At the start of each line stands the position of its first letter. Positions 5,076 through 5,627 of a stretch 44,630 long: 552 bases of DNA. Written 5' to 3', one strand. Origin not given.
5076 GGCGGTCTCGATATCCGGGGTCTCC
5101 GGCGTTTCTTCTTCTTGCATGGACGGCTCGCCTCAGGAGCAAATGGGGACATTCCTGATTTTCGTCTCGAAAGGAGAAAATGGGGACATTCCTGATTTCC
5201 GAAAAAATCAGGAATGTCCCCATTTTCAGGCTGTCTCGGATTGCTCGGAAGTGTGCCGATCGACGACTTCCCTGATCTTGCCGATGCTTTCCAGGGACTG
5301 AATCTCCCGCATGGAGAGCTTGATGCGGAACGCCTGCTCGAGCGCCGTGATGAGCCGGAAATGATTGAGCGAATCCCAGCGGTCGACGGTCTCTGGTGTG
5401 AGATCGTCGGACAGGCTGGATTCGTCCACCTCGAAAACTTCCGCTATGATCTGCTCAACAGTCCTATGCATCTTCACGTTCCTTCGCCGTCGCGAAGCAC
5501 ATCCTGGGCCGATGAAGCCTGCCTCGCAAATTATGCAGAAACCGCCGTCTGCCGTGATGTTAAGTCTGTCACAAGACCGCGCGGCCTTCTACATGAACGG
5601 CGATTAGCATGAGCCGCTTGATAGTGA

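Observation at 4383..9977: Repeat-bracketed cassette: adenylating enzyme + carrier protein + formyltransferase + methyltransferase + GlpD-like flavoenzyme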

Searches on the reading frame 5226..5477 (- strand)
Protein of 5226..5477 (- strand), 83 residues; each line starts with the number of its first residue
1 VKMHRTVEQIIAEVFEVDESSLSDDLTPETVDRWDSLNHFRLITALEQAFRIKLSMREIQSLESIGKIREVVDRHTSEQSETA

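Call 7: search_protein_families(library=pfam, proteins=[window:5226-5477:-], max_evalue=0.01)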
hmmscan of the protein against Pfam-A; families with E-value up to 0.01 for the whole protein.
window:5226-5477:- (83 aa): 1 family
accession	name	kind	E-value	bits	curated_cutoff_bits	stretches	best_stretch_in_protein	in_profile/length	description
PF00550.31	PP-binding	-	1.6e-05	25.5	20.8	1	6-68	2-63/67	Phosphopantetheine attachment site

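Call 8: search_protein_families(library=ncbifam, proteins=[window:5226-5477:-], max_evalue=0.01)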
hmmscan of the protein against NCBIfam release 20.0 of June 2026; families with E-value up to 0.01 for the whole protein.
window:5226-5477:- (83 aa): 9 families
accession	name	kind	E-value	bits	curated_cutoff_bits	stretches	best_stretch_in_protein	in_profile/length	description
NF002150.0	PRK00982.1-4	subfamily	9.6e-09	35.4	66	1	2-76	5-79/80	acyl carrier protein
NF002148.0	PRK00982.1-2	subfamily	9.6e-07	28.6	71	1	2-75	4-77/79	acyl carrier protein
TIGR00517.1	acyl_carrier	equivalog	1.9e-05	24.4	70.45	1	3-72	4-73/77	acyl carrier protein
NF002149.0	PRK00982.1-3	equivalog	0.00084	19.2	106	1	3-67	4-68/78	acyl carrier protein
NF003464.0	PRK05087.1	equivalog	0.0016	18.4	68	1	1-60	1-60/78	D-alanine--poly(phosphoribitol) ligase subunit DltC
NF006031.0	PRK08172.1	equivalog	0.0032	18.1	76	1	2-75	4-77/82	acyl carrier protein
NF052616.1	ACP_for_OlsHI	equivalog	0.0043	17.4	130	1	18-75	21-80/83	ornithine lipid biosynthesis acyl carrier protein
NF002151.0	PRK00982.1-5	equivalog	0.0048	17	92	1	6-71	7-72/78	acyl carrier protein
NF005079.0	PRK06508.1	equivalog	0.0056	17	83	1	6-59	7-60/93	acyl carrier protein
